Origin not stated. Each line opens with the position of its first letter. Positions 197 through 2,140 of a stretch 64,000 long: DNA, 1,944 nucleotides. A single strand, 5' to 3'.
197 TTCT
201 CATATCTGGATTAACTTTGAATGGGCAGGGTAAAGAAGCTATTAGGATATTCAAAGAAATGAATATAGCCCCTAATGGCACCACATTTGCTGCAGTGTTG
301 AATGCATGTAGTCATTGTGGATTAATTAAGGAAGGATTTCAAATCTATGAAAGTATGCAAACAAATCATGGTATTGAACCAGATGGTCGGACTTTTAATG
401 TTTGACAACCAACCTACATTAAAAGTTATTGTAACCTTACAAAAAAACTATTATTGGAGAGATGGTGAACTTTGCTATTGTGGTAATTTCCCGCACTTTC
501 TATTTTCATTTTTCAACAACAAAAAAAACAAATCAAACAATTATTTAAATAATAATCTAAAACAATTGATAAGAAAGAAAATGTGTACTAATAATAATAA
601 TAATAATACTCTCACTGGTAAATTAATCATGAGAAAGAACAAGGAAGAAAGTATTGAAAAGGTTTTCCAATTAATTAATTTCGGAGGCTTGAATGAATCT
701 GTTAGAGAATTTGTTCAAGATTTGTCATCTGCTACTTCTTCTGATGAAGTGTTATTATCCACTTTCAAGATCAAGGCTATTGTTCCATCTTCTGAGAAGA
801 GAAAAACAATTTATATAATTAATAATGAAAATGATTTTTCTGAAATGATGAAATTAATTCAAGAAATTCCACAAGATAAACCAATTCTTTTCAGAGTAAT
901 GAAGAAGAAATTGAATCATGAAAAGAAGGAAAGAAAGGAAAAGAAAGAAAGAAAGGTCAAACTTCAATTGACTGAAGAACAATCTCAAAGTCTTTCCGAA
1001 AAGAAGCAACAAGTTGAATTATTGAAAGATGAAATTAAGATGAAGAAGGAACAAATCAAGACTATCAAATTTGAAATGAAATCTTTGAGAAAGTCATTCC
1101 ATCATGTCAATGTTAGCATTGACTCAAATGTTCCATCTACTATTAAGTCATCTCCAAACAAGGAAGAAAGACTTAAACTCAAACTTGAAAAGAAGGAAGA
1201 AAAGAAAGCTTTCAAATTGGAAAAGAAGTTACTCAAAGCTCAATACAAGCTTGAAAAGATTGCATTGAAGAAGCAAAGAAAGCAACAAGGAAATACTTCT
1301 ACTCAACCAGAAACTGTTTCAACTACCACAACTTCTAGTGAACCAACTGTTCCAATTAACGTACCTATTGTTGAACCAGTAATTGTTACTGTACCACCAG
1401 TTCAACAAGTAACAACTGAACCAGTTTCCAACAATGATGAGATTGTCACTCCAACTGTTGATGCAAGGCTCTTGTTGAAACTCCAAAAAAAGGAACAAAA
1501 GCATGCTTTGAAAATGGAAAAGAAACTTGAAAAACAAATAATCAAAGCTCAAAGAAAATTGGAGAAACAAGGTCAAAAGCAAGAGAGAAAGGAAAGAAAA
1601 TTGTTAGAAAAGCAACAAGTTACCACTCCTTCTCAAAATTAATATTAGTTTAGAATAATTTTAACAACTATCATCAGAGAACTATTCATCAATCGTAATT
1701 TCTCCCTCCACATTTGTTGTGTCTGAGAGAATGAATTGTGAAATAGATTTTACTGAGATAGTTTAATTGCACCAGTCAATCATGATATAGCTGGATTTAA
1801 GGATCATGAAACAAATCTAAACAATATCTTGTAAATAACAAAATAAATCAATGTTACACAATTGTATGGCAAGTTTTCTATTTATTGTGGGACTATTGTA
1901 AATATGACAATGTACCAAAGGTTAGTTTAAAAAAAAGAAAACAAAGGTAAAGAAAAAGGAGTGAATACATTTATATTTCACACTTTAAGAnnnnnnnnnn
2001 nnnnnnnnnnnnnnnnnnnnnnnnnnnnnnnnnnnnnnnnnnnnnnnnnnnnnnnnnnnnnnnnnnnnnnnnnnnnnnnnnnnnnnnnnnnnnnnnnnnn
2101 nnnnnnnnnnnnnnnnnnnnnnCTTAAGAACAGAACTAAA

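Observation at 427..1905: About 1.5-kb inverted segmental duplication of a complete gene, 28 kb apart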

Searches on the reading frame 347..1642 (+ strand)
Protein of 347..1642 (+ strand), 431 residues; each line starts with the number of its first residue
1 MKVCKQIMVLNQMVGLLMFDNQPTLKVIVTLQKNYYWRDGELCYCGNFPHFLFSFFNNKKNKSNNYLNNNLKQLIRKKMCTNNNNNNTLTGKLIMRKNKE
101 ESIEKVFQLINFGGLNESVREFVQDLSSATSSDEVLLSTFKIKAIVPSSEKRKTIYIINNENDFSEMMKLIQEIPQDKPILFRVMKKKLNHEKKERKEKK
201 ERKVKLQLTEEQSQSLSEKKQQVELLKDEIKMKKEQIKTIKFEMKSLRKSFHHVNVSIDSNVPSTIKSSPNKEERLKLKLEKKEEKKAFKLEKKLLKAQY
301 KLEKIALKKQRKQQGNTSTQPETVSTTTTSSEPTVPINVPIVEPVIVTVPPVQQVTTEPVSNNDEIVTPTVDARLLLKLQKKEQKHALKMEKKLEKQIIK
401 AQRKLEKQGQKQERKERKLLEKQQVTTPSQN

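Call 10: search_protein_families(library=pfam, proteins=[window:581-1642:+], max_evalue=0.1)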
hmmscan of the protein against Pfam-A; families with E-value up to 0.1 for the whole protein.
window:581-1642:+ (353 aa): 1 family
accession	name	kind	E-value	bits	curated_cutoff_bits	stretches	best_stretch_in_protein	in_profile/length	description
PF20079.4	DUF6474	-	0.018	15.3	27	1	193-264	26-100/216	Family of unknown function (DUF6474)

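Call 11: find_homologous_proteins(query=window:581-1642:+)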
Query window:581-1642:+: 8000 candidates shared short words with the query, none scored E <= 0.001.

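Call 12: list_cluster_members(proteins=[window:581-1642:+, window:30488-31555:-, window:28744-30048:-, window:31787-32863:-])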
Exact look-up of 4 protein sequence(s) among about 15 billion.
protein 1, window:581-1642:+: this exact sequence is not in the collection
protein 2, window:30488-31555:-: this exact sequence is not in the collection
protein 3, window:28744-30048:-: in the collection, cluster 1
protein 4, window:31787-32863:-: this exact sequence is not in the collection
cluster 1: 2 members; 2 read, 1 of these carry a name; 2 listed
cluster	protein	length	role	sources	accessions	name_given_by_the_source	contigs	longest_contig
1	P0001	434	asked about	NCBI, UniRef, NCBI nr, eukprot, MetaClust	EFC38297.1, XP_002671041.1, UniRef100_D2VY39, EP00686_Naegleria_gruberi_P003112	predicted protein [Naegleria gruberi] | Predicted protein n=1 Tax=Naegleria gruberi TaxID=5762 RepID=D2VY39_NAEGR | uncharacterized protein NAEGRDRAFT_73960 [Naegleria gruberi]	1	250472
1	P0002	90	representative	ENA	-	-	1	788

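Call 13: find_encoding_contigs(protein=P0001, flank=10000, max_places=6)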
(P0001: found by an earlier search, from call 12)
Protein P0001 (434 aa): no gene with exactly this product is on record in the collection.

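Call 23: list_cluster_members(proteins=[window:347-1642:+, window:629-1642:+, window:30488-31501:-, window:4342-4824:-, window:5133-5615:-, window:13698-14729:-, window:15986-20815:+, window:41708-42697:-, window:47130-48176:-, window:62285-63517:+])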
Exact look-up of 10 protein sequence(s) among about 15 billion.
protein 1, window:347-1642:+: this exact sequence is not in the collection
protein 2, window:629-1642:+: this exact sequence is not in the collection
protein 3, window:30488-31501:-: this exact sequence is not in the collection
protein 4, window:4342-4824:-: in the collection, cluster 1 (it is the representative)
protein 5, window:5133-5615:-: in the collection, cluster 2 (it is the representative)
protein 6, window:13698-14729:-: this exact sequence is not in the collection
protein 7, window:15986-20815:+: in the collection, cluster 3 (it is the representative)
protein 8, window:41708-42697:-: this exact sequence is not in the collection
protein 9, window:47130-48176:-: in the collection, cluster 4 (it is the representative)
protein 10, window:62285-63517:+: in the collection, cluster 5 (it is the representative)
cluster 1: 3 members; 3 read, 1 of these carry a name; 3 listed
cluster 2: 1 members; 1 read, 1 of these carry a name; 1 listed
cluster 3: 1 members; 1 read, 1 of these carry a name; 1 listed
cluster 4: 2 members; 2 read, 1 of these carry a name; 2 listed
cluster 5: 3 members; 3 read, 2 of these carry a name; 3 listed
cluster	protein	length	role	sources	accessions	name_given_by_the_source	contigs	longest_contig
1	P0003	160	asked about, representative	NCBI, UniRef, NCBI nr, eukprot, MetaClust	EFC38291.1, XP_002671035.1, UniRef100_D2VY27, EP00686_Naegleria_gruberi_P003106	predicted protein [Naegleria gruberi] | Predicted protein n=1 Tax=Naegleria gruberi TaxID=5762 RepID=D2VY27_NAEGR | uncharacterized protein NAEGRDRAFT_73949 [Naegleria gruberi]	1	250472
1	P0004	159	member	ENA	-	-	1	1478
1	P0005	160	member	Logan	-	-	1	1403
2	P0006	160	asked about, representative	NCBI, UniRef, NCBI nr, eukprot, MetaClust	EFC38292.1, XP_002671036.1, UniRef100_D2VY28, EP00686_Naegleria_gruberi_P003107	predicted protein [Naegleria gruberi] | Predicted protein n=1 Tax=Naegleria gruberi TaxID=5762 RepID=D2VY28_NAEGR | uncharacterized protein NAEGRDRAFT_81664 [Naegleria gruberi]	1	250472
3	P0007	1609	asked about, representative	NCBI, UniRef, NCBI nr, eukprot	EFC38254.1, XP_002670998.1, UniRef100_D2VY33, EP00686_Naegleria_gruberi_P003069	predicted protein [Naegleria gruberi] | Predicted protein n=1 Tax=Naegleria gruberi TaxID=5762 RepID=D2VY33_NAEGR | uncharacterized protein NAEGRDRAFT_81665 [Naegleria gruberi]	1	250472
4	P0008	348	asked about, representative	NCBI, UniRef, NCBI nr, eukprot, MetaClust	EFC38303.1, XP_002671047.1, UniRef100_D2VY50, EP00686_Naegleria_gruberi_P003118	predicted protein [Naegleria gruberi] | Predicted protein n=1 Tax=Naegleria gruberi TaxID=5762 RepID=D2VY50_NAEGR | uncharacterized protein NAEGRDRAFT_73972 [Naegleria gruberi]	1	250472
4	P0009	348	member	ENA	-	-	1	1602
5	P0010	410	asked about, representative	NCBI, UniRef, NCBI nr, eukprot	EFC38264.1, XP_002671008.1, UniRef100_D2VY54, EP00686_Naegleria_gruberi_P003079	hypothetical protein NAEGRDRAFT_73977 [Naegleria gruberi] | Uncharacterized protein FM149 n=1 Tax=Naegleria gruberi TaxID=5762 RepID=D2VY54_NAEGR | uncharacterized protein NAEGRDRAFT_73977 [Naegleria gruberi]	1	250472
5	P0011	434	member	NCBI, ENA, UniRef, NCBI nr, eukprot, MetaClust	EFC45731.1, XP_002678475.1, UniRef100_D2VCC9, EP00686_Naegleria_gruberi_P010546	hypothetical protein NAEGRDRAFT_79419 [Naegleria gruberi] | Uncharacterized protein FM148 n=1 Tax=Naegleria gruberi TaxID=5762 RepID=D2VCC9_NAEGR | uncharacterized protein NAEGRDRAFT_79419 [Naegleria gruberi]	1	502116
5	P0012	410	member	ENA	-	-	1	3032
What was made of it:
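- Tried and rejected: Exact look-ups of five start-codon variants of the two ORFs (calls 12, 23) found none in the collection.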

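Call 25: search_protein_representatives(protein=window:581-1642:+)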
Query: 353 residues. Proteins with E-value up to 0.001 (for the whole library): 0; up to 1e-10: 0; up to 1e-30: 0. The best 0 are listed.

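Call 27: predict_structure(protein=window:581-1642:+)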
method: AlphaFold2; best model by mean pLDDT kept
length: 353 residues; sequences in the alignment: 1
mean_pLDDT: 61.3   pTM: 0.24
mean pLDDT of the five models: 61.3, 61.1, 59.7, 59.0, 58.2
residues with pLDDT >= 90: 60; 70-90: 75; 50-70: 66; < 50: 152
segments of 3 or more residues with pLDDT < 50: 1-79, 81-83, 107-110, 177-183, 185-190, 240-252, 255-258, 262-273, 275-291, 350-353
pLDDT, mean of each block of 10 residues (from residue 1): 29 30 40 40 45 38 43 45 51 57 50 64 69 62 84 91 86 58 42 71 91 92 90 68 37 44 43 43 38 70 90 91 94 93 72 41
secondary structure, 60 per line:
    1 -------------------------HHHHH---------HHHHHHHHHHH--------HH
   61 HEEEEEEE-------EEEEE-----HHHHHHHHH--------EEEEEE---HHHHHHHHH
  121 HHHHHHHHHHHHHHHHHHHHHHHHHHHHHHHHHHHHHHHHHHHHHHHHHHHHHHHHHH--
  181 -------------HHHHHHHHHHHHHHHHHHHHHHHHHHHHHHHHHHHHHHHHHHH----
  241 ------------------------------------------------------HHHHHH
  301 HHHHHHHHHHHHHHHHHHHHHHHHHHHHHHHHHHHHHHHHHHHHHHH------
elements in order: H26-30 H40-50 E62-68 E76-80 H86-94 E103-108 H112-178 H194-236 H295-347

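Call 28: find_related_loci(query=window:581-1642:+, collection=metagenome_contigs, flank=5000)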
Query window:581-1642:+ (353 aa) in metagenome_contigs; peptide patterns used: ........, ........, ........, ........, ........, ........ (x = any residue, [..] = any of these).
600 stretches matched a pattern, but none encodes a relative of the query by tblastn (E <= 1e-3).

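Call 49: find_encoding_contigs(protein=P0002, flank=5000)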
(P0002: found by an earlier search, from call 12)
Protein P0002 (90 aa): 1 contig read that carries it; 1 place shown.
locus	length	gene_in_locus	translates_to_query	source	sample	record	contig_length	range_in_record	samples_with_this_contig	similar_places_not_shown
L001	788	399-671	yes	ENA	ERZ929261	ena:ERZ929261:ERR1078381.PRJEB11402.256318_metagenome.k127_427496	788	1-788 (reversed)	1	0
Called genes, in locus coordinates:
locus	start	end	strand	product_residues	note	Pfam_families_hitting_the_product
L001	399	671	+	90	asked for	-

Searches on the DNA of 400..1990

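Call 32: search_rna_families(source=window, start=400, end=1990, threshold=evalue, max_evalue=1)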
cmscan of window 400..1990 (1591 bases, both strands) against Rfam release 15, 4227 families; matches with E-value up to 1: 1.
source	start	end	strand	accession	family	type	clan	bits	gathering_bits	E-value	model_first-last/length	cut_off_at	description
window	826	894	+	RF00217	SNORD20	Gene; snRNA; snoRNA; CD-box;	-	27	43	0.055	1-80/80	no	Small nucleolar RNA SNORD20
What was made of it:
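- Tried and rejected: Rfam at E <= 1 gave one sub-threshold SNORD20 hit, inside the CDS (call 32).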

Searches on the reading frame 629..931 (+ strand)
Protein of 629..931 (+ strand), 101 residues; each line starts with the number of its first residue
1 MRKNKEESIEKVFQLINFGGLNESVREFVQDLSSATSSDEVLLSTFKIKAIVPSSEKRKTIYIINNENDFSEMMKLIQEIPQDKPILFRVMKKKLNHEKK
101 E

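Call 14: find_homologous_proteins(query=window:629-919:+, max_evalue=0.01)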
Query seq(97 aa): 1 candidates shared short words with the query, none scored E <= 0.01.
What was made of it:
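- Neither ORF was retrievable from the protein collections (calls 11, 12, 14, 23, 25), which could mean it was repeat-masked before annotation.
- Tried and rejected: Two word-indexed searches of 5.8 billion proteins (full length and the 97-aa N-terminal domain; calls 11, 14) found nothing.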

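Call 35: search_protein_families(library=pfam, proteins=[window:629-919:+], max_evalue=10)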
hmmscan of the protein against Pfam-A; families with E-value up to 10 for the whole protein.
window:629-919:+ (97 aa): 0 families

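Call 39: search_solved_structures(query=window:629-931:+, max_evalue=10)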
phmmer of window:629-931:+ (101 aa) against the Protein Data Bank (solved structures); distinct sequences matched with E-value up to 10: 2.
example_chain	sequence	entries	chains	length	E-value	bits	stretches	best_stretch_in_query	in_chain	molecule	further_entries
6tdu_AM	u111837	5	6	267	0.27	15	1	9-87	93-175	oligomycin sensitivity conferring protein (OSCP) | oligomycin sensitivity conferrring protein (OSCP)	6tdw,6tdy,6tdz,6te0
7vlj_A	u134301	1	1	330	1.2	12.9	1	11-74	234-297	Serine protease inhibitor, putative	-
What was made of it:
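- On Any described protein family (Pfam, PDB): PDB sequence search: best E = 0.27 (call 39).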

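Call 45: predict_structure(protein=window:629-931:+)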
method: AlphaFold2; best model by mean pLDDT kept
length: 101 residues; sequences in the alignment: 1
mean_pLDDT: 61.9   pTM: 0.44
mean pLDDT of the five models: 61.9, 46.8, 46.0, 41.6, 38.8
residues with pLDDT >= 90: 0; 70-90: 21; 50-70: 65; < 50: 15
segments of 3 or more residues with pLDDT < 50: 1-5, 37-40, 96-101
pLDDT, mean of each block of 10 residues (from residue 1): 51 56 66 54 66 63 67 72 69 56 48
secondary structure, 60 per line:
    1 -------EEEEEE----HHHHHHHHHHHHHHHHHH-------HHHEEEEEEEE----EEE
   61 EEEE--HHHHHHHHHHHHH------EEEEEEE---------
elements in order: E8-13 H18-35 E46-53 E58-64 H67-79 E86-92
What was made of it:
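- Tried and rejected: AF2 on the full protein and on the N-terminal domain gave pLDDT of about 61-62 (calls 27, 45).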

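Call 47: fold_search(model_id=the predicted structure, library=pdb)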
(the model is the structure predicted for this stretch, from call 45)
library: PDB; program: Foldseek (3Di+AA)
matches with E <= 10: 299; with E <= 0.001: 0
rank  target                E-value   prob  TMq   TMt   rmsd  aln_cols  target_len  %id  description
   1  5hw4_A                8.8e-01  0.47  0.46  0.25   4.7        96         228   10  Crystal structure of Escherichia coli 16S rRNA methyltransferase RsmI in complex with AdoMet (released 2016-10-19)
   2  3zdt_A                9.4e-01  0.09  0.25  0.12   8.9        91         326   15  Crystal structure of basic patch mutant FAK FERM domain FAK31- 405 K216A, K218A, R221A, K222A (released 2012-12-12)
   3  1unn_C                1.1e+00  0.41  0.52  0.49   6.1       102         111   10  Complex of beta-clamp processivity factor and little finger domain of PolIV (released 2003-11-06)
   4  5hw4_C                1.1e+00  0.38  0.43  0.24   4.3        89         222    9  Crystal structure of Escherichia coli 16S rRNA methyltransferase RsmI in complex with AdoMet (released 2016-10-19)
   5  4fs2_A                1.1e+00  0.15  0.35  0.14   6.2       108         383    9  Base pairing mechanism of N2,3-ethenoguanine with dCTP by human polymerase iota (released 2012-08-29)
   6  5hw4_B                1.2e+00  0.41  0.46  0.25   4.1        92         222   10  Crystal structure of Escherichia coli 16S rRNA methyltransferase RsmI in complex with AdoMet (released 2016-10-19)
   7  7s11_H                1.3e+00  0.07  0.22  0.12  11.5        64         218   17  Crystal structure of Fab in complex with mouse CD96 monomer (released 2021-11-03)
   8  3osn_A                1.4e+00  0.13  0.34  0.13   7.4       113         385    9  Structural Basis for Proficient Incorporation of dTTP Opposite O6-Methylguanine by Human DNA Polymerase Iota (released 2010-10-20)
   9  3v6k_J                1.4e+00  0.12  0.33  0.15   6.8       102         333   17  Replication of N2,3-Ethenoguanine by DNA Polymerases (released 2012-04-25)
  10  2w7o_A                1.5e+00  0.12  0.36  0.13   6.7       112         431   18  Structure and Activity of Bypass Synthesis by Human DNA Polymerase Kappa Opposite the 7,8-Dihydro-8-oxodeoxyguanosine  (released 2009-06-16)
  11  9pzg_V                1.7e+00  0.28  0.45  0.21   4.7        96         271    8  Bacterial ribosomal 2'-O-methyltransferase RsmI in complex with the small ribosomal subunit (released 2025-09-24)
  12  3epg_A                1.8e+00  0.21  0.46  0.17   5.2        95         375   16  Structure of Human DNA Polymerase Iota complexed with N2-ethylguanine (released 2008-12-16)
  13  9pzg_W                2.0e+00  0.25  0.45  0.21   4.5        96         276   10  Bacterial ribosomal 2'-O-methyltransferase RsmI in complex with the small ribosomal subunit (released 2025-09-24)
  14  3in5_A                2.0e+00  0.18  0.44  0.14   6.3        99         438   15  Structure of human DNA polymerase kappa inserting dATP opposite an 8-oxoG DNA lesion (released 2009-09-08)
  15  9rxi_E                2.0e+00  0.02  0.15  0.12  12.8        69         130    9  Schistosoma mansoni Cathepsin D1 bound to Nb10C9 (released 2026-01-28)
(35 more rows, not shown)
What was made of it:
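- On Any described protein family (Pfam, PDB): Foldseek against PDB: best E = 0.88, on a low-confidence model (calls 45, 47).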

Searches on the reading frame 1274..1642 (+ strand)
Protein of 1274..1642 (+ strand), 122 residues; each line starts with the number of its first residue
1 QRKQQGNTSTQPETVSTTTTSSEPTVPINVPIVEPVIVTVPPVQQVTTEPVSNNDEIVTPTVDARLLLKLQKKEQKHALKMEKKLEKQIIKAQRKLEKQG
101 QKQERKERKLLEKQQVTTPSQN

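Call 35: search_protein_families(library=pfam, proteins=[window:1274-1642:+], max_evalue=10)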
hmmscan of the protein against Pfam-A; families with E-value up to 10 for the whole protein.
window:1274-1642:+ (122 aa): 4 families
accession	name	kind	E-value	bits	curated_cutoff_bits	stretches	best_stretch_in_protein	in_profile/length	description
PF20079.4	DUF6474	-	0.25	11.6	27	1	63-116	24-82/216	Family of unknown function (DUF6474)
PF01385.25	OrfB_IS605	-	0.51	11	30.5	1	75-113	43-83/120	Probable transposase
PF07222.17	PBP_sp32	-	0.91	9.1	21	1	11-111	131-229/243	Proacrosin binding protein sp32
PF02096.25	60KD_IMP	-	9.4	6.6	35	0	66-116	15-64/163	60Kd inner membrane protein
